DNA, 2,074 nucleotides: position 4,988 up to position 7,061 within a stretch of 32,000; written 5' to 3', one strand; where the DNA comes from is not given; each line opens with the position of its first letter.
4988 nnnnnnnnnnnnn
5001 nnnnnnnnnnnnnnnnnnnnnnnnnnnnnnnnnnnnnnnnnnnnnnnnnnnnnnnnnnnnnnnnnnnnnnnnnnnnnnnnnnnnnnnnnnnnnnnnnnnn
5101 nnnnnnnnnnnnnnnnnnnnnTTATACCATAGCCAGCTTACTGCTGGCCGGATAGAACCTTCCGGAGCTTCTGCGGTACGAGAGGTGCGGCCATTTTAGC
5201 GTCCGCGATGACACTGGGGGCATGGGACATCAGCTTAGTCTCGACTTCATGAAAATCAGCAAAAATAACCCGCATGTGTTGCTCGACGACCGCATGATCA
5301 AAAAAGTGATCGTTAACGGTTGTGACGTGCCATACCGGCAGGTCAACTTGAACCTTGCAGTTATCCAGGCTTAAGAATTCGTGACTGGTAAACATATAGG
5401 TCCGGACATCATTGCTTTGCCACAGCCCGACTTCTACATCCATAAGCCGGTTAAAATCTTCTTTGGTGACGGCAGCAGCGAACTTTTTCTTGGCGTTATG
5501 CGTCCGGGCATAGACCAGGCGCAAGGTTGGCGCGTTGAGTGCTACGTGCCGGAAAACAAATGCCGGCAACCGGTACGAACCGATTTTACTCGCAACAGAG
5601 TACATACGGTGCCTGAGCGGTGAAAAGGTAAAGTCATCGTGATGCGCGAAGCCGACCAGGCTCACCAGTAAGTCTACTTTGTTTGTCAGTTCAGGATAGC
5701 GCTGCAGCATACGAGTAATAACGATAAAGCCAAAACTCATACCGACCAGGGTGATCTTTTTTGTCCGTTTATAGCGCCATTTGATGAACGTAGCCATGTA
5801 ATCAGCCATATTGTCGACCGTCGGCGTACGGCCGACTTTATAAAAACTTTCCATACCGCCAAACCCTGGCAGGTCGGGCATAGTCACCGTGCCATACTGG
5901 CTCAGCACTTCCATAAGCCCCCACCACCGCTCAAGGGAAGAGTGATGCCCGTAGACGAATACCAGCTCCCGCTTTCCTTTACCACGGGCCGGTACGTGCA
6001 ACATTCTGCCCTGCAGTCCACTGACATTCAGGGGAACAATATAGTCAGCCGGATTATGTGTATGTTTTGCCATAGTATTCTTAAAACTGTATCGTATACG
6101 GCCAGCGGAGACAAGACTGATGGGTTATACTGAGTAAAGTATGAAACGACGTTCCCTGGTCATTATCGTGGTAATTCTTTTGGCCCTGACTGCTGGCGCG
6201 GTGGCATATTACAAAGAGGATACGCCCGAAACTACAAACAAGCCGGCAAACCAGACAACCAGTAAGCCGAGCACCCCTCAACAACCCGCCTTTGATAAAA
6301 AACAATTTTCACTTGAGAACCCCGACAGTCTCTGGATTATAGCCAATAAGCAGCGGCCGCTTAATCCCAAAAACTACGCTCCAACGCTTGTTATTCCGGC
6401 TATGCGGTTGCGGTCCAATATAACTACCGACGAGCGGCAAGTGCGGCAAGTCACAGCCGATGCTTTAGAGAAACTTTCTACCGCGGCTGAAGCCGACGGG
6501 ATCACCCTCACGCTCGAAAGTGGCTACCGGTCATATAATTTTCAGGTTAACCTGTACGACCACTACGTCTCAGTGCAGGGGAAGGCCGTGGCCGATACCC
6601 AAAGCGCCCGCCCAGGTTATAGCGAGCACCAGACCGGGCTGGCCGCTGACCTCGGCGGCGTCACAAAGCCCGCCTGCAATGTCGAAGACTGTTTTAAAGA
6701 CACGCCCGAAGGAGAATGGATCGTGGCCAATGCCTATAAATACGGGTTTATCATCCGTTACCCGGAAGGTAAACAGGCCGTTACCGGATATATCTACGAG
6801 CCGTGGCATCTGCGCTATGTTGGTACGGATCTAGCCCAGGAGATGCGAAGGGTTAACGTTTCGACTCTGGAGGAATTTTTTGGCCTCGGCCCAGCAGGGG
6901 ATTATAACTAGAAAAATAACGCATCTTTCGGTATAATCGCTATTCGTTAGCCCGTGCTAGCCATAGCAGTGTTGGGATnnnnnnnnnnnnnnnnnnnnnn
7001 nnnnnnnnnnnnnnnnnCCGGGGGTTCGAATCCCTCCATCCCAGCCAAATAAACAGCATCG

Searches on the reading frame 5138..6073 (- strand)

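Call 36: search_protein_families(library=pfam, proteins=[window:5138-6073:-], max_evalue=0.001)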
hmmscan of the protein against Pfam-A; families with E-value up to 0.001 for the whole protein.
window:5138-6073:- (311 aa): 2 families
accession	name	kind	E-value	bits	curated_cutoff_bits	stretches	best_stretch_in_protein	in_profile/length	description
PF00561.26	Abhydrolase_1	-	3.8e-06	27.2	25.8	1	37-146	3-106/245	alpha/beta hydrolase fold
PF12146.15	Hydrolase_4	-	0.00056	19.7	27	1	34-137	4-105/239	Serine aminopeptidase, S33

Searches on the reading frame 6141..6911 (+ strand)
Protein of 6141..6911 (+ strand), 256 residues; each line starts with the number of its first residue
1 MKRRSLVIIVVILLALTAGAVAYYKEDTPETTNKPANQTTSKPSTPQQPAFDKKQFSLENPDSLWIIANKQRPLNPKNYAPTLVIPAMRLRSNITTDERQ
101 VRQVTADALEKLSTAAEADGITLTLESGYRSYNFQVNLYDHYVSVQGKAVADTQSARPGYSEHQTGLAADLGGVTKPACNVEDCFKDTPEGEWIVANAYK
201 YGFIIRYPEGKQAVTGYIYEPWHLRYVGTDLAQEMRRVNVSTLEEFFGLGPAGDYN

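Call 36: search_protein_families(library=pfam, proteins=[window:6141-6911:+], max_evalue=0.001)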
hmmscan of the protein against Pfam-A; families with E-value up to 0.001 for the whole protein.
window:6141-6911:+ (256 aa): 1 family
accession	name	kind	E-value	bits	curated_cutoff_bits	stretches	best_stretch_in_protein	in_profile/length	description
PF02557.22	VanY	-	4.4e-42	143.4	25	1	99-228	2-131/132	D-alanyl-D-alanine carboxypeptidase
